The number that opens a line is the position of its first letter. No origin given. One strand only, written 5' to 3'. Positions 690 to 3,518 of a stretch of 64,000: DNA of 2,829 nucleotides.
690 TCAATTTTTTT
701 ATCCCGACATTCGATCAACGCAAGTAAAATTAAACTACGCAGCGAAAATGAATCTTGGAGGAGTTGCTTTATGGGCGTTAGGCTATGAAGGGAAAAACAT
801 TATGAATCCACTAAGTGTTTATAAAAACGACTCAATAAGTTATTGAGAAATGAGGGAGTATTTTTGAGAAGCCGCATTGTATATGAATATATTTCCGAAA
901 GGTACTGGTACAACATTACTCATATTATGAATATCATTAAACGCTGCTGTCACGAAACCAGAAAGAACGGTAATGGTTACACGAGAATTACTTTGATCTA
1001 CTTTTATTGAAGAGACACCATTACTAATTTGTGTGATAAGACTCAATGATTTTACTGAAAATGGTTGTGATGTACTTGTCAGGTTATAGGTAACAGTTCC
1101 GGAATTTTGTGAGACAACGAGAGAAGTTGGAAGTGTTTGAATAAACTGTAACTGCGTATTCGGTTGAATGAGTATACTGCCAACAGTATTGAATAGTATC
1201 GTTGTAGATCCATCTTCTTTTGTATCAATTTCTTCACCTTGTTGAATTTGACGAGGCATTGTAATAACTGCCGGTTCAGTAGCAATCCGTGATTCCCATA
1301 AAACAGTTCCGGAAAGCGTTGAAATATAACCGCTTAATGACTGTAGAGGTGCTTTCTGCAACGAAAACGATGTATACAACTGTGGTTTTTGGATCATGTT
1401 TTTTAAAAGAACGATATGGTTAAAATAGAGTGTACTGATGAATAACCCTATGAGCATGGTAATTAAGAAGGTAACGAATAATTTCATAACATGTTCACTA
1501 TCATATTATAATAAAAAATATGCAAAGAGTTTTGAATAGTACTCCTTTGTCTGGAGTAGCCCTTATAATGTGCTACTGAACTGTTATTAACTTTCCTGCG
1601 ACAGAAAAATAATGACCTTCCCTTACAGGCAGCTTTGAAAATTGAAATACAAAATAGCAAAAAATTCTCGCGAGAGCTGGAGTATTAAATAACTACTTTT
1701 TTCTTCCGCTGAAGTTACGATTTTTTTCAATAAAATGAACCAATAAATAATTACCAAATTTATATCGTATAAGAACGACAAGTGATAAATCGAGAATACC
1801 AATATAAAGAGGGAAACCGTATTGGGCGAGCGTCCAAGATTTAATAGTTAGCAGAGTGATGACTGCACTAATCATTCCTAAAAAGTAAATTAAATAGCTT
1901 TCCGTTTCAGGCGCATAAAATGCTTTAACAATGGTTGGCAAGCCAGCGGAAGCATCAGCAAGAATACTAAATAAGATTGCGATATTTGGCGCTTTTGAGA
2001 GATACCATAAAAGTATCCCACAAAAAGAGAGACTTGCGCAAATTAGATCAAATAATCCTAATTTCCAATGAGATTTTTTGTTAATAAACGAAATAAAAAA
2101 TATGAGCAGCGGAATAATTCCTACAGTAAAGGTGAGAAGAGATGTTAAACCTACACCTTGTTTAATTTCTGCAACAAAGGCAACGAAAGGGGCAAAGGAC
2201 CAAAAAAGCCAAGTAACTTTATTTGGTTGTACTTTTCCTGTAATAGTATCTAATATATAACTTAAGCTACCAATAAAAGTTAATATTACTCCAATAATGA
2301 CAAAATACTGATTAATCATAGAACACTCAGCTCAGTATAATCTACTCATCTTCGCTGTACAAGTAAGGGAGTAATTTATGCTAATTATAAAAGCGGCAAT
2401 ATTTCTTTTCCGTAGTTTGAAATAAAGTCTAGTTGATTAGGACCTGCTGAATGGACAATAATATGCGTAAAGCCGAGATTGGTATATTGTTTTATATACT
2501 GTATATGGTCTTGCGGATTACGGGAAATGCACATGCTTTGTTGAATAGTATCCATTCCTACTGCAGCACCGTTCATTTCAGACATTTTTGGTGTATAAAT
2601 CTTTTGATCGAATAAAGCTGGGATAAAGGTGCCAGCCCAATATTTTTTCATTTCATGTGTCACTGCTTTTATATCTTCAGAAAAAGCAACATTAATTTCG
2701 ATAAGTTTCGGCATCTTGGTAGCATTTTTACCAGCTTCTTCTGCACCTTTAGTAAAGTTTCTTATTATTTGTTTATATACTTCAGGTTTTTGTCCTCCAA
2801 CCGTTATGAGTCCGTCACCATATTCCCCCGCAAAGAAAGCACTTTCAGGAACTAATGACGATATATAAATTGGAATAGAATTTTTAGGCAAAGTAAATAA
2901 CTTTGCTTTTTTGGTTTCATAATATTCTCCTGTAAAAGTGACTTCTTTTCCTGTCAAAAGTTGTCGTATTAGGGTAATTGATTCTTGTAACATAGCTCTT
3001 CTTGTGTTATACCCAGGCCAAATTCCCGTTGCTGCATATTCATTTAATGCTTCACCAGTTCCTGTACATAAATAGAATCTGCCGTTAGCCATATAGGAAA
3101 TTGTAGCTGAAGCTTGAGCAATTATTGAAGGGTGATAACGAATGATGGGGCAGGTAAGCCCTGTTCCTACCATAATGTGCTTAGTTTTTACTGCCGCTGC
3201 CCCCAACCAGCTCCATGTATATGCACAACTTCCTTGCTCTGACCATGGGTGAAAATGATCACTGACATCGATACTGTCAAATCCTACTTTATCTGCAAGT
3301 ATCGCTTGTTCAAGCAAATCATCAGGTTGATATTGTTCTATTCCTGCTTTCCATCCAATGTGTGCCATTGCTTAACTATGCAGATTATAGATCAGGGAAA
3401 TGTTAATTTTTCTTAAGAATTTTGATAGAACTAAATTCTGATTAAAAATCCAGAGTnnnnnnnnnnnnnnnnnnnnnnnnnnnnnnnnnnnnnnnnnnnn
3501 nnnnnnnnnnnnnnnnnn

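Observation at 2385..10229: Compact coenzyme F420 island (cofC-cofD-cofE plus three F420-dependent LLM oxidoreductases) with GC content distinct from its low-GC host context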

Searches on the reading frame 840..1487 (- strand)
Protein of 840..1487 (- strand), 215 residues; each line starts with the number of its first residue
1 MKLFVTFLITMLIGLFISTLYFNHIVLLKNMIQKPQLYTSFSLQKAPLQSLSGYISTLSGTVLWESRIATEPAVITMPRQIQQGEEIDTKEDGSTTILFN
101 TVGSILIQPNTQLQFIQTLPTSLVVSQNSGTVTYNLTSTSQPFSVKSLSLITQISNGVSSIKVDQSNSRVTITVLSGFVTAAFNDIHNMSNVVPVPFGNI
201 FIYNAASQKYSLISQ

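Call 3: search_protein_families(library=pfam, proteins=[window:840-1487:-], max_evalue=0.01)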
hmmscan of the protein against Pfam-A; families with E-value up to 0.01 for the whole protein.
window:840-1487:- (215 aa): 0 families

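Call 4: search_protein_families(library=ncbifam, proteins=[window:840-1487:-], max_evalue=0.01)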
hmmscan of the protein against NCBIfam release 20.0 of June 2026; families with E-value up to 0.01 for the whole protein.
window:840-1487:- (215 aa): 0 families

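Call 22: find_encoding_contigs(protein=window:840-1487:-, flank=10000, max_places=3)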
Protein window:840-1487:- (215 aa): no gene with exactly this product is on record in the collection.

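Call 57: search_protein_families(library=phrogs, proteins=[window:840-1487:-], max_evalue=0.01)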
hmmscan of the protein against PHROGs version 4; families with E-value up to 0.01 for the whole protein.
window:840-1487:- (215 aa): 0 families

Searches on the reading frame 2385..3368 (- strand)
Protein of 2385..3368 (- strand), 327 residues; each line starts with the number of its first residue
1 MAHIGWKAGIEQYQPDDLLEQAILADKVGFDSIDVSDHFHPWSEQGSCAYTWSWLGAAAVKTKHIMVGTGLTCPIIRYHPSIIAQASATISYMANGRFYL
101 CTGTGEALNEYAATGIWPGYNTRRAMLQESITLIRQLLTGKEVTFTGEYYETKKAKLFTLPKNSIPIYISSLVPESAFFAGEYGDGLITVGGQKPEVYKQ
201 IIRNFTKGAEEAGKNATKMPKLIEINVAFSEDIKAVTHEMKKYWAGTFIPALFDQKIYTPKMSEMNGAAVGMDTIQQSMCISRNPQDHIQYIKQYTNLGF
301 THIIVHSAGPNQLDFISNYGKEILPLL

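Call 3: search_protein_families(library=pfam, proteins=[window:2385-3368:-], max_evalue=0.01)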
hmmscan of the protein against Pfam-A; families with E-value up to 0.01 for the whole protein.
window:2385-3368:- (327 aa): 1 family
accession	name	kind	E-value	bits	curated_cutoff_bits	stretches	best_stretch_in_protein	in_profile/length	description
PF00296.26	Bac_luciferase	-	8.2e-52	176.9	27.9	1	12-302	17-314/314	Luciferase-like monooxygenase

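Call 4: search_protein_families(library=ncbifam, proteins=[window:2385-3368:-], max_evalue=0.01)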
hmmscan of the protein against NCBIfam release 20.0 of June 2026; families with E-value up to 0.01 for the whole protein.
window:2385-3368:- (327 aa): 29 families (the best 25 are shown)
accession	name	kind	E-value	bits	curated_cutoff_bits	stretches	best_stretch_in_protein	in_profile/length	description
TIGR03557.1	F420_G6P_family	subfamily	1.7e-81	273.8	210.4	1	4-326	1-313/316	TIGR03557 family F420-dependent LLM class oxidoreductase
TIGR03885.1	flavin_revert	hypoth_equivalog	8.9e-75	251.8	398.7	1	4-326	1-314/315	TIGR03885 family FMN-dependent LLM class oxidoreductase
TIGR03554.1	F420_G6P_DH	equivalog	9.2e-72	241.8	420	1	3-325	3-328/331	glucose-6-phosphate dehydrogenase (coenzyme-F420)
TIGR04465.1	ArgArg_F420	equivalog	5.2e-56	190.2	470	1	8-325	52-361/364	F420-dependent hydroxymycolic acid dehydrogenase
TIGR03555.1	F420_mer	equivalog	1.4e-28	100.2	348.7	1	17-219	13-204/325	5,10-methylenetetrahydromethanopterin reductase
TIGR03619.1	F420_Rv2161c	subfamily_domain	1.6e-28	100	166.9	1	22-243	4-235/247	TIGR03619 family F420-dependent LLM class oxidoreductase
NF002619.0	PRK02271.1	equivalog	4.6e-25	88.6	276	1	16-243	14-229/329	5,10-methylenetetrahydromethanopterin reductase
TIGR03560.1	F420_Rv1855c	subfamily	6.3e-25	88.3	231.4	1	12-219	10-222/227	TIGR03560 family F420-dependent LLM class oxidoreductase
TIGR03564.1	F420_MSMEG_4879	subfamily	1.5e-19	70.7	234.25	1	44-242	19-213/265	TIGR03564 family F420-dependent LLM class oxidoreductase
TIGR03621.1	F420_MSMEG_2516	subfamily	1.6e-17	63.6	213.15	1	15-170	13-156/295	TIGR03621 family F420-dependent LLM class oxidoreductase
TIGR04024.1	F420_NP1902A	hypoth_equivalog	3.1e-17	62.3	345.4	1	12-238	11-226/330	TIGR04024 family LLM class F420-dependent oxidoreductase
TIGR03571.1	lucif_BA3436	subfamily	3.3e-17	62.7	303.9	1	19-234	34-246/304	TIGR03571 family LLM class oxidoreductase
TIGR03842.1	F420_CPS_4043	hypoth_equivalog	5.7e-17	61.8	295.45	1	17-241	14-220/329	TIGR03842 family LLM class F420-dependent oxidoreductase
TIGR03612.1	RutA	equivalog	1.7e-16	60.7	498.3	1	56-235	73-254/355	pyrimidine utilization protein A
TIGR03857.1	F420_MSMEG_2249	hypoth_equivalog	1.1e-15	57.7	218.4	1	14-218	12-205/329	TIGR03857 family LLM class F420-dependent oxidoreductase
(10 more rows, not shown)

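Call 55: search_solved_structures(query=window:2385-3368:-, max_evalue=1e-10, show_alignments=2)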
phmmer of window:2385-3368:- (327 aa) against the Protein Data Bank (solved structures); distinct sequences matched with E-value up to 1e-10: 11.
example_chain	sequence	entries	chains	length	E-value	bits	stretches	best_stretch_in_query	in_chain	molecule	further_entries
1rhc_A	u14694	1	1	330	5.6e-75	255.5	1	3-326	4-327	F420-dependent alcohol dehydrogenase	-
9hav_A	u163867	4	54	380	1.4e-66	227.9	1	3-326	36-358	Luciferase family protein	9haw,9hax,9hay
3b4y_A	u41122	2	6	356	5.6e-63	216.1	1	4-326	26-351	PROBABLE F420-DEPENDENT GLUCOSE-6-PHOSPHATE DEHYDROGENASE FGD1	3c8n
5lxe_A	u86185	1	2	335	2.6e-62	213.9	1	4-326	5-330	F420-dependent glucose-6-phosphate dehydrogenase 1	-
9fp4_A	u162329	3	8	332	4.6e-48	167.1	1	8-255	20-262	F420-dependent hydroxymycolic acid dehydrogenase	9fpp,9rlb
8qpl_A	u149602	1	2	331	4.8e-21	78.3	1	23-218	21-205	5,10-methylenetetrahydromethanopterin reductase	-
8qq8_A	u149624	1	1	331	5e-21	78.3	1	23-218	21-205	5,10-methylenetetrahydromethanopterin reductase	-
8qpm_A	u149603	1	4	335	5.1e-21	78.2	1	23-218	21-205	5,10-methylenetetrahydromethanopterin reductase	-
1z69_A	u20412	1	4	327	1.2e-20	77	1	9-324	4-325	Coenzyme F420-dependent N(5),N(10)-methylenetetrahydromethanopterin reductase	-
1f07_A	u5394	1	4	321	4.1e-14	55.5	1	18-312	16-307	COENZYME F420-DEPENDENT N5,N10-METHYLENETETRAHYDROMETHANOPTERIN REDUCTASE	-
1ezw_A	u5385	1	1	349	5.8e-13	51.7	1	21-325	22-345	COENZYME F420-DEPENDENT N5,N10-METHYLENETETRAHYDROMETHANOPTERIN REDUCTASE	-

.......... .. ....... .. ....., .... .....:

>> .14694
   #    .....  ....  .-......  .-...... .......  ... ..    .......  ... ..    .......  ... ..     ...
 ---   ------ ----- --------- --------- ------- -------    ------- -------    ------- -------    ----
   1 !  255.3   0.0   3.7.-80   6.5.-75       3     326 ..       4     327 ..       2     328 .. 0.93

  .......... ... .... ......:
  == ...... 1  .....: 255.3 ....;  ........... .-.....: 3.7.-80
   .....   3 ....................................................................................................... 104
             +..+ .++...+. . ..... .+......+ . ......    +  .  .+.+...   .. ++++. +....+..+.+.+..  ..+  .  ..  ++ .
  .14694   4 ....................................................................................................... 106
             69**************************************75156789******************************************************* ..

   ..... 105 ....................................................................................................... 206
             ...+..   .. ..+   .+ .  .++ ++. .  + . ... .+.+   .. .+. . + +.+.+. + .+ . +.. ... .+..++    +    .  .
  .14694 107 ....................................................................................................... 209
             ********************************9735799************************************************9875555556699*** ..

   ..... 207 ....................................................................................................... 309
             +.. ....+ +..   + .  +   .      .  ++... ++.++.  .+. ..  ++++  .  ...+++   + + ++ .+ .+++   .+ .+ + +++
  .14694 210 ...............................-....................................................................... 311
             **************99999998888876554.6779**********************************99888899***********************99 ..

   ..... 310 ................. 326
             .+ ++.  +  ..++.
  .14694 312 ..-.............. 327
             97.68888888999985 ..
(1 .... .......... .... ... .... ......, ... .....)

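Call 74: find_encoding_contigs(protein=window:2385-3368:-, flank=10000, max_places=3)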
Protein window:2385-3368:- (327 aa): 4 contigs read that carry it; 3 places shown.
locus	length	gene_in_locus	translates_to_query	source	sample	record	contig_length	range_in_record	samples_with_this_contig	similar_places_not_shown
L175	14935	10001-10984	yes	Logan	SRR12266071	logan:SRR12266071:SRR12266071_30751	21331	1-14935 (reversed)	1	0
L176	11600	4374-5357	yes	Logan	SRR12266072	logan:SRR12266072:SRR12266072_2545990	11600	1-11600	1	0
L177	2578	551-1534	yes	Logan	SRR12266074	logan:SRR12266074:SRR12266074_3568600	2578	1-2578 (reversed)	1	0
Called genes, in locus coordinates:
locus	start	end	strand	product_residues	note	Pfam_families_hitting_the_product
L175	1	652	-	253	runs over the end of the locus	PF00535:Glycos_transf_2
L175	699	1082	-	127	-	-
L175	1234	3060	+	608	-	PF00989:PAS, PF13426:PAS_9 (weak), PF08448:PAS_4, PF00989:PAS (weak), PF13188:PAS_8 (weak), PF13426:PAS_9, PF00512:HisKA, PF02518:HATPase_c, +1 more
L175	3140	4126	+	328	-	PF00296:Bac_luciferase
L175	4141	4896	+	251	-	PF01996:F420_ligase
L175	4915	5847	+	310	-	PF01933:CofD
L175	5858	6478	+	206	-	PF01983:CofC, PF12804:NTP_transf_3 (weak)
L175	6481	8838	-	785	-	-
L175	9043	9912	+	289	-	PF00296:Bac_luciferase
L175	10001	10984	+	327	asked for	PF00296:Bac_luciferase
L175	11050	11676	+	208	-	-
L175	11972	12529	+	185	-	-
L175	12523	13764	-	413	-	PF00704:Glyco_hydro_18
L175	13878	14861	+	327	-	PF01522:Polysacc_deac_1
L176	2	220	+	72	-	?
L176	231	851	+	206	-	PF01983:CofC, PF12804:NTP_transf_3 (weak)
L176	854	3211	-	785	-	-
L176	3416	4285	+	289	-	PF00296:Bac_luciferase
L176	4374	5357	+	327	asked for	PF00296:Bac_luciferase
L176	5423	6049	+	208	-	-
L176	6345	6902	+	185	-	-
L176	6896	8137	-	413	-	PF00704:Glyco_hydro_18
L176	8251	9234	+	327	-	PF01522:Polysacc_deac_1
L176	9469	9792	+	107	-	-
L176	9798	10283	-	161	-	PF01243:PNPOx_N, PF12900:Pyridox_ox_2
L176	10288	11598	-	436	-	?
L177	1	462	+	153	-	?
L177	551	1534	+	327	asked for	PF00296:Bac_luciferase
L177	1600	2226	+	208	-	-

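Call 75: search_protein_families(library=ncbifam, proteins=[L176:9798-10283:-, L176:10288-11598:-, L176:9469-9792:+, L176:6345-6902:+], max_evalue=0.01)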
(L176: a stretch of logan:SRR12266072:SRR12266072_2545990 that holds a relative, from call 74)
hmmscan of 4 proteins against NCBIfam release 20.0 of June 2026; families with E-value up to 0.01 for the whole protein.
L176:9798-10283:- (161 aa): 6 families
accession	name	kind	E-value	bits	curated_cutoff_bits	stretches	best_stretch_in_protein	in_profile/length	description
NF002900.0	PRK03467.1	equivalog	1.8e-05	24.6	176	1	12-97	12-97/150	YhbP family protein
TIGR03618.1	Rv1155_F420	subfamily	0.00022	21.4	79.05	1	12-111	3-100/127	TIGR03618 family F420-dependent PPOX class oxidoreductase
NF000261.1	NimABCDEF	equivalog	0.00035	20.5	260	1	9-85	16-91/153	NimABCDEF family 5-nitroimidazole reductase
TIGR03667.1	Rv3369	hypoth_equivalog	0.0013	18.7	125.3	1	10-94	8-87/130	TIGR03667 family PPOX class F420-dependent oxidoreductase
TIGR04023.1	PPOX_MSMEG_5819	subfamily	0.0016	18.4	85.6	1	20-71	15-69/115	PPOX class F420-dependent oxidoreductase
TIGR03666.1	Rv2061_F420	subfamily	0.0021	17.7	84.9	1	14-108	9-98/132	PPOX class F420-dependent oxidoreductase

L176:10288-11598:- (436 aa): 0 families

L176:9469-9792:+ (107 aa): 0 families

L176:6345-6902:+ (185 aa): 0 families

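Call 76: search_protein_families(library=pfam, proteins=[L176:9798-10283:-, L176:10288-11598:-, L176:9469-9792:+, L176:6345-6902:+], max_evalue=0.01)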
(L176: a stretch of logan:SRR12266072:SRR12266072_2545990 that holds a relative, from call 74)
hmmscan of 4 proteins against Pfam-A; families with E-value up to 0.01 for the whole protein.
L176:9798-10283:- (161 aa): 2 families
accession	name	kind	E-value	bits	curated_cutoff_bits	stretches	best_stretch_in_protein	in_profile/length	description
PF01243.27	PNPOx_N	-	3.1e-14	53.8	28.1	1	8-134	3-115/120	Pyridoxamine 5'-phosphate oxidase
PF12900.13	Pyridox_ox_2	-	9.8e-08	32.5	27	1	8-131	3-132/140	Pyridoxamine 5'-phosphate oxidase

L176:10288-11598:- (436 aa): 0 families

L176:9469-9792:+ (107 aa): 0 families

L176:6345-6902:+ (185 aa): 1 family
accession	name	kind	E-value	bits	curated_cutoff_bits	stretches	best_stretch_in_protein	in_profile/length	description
PF04773.18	FecR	-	0.0068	17.3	24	0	56-149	2-96/97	FecR protein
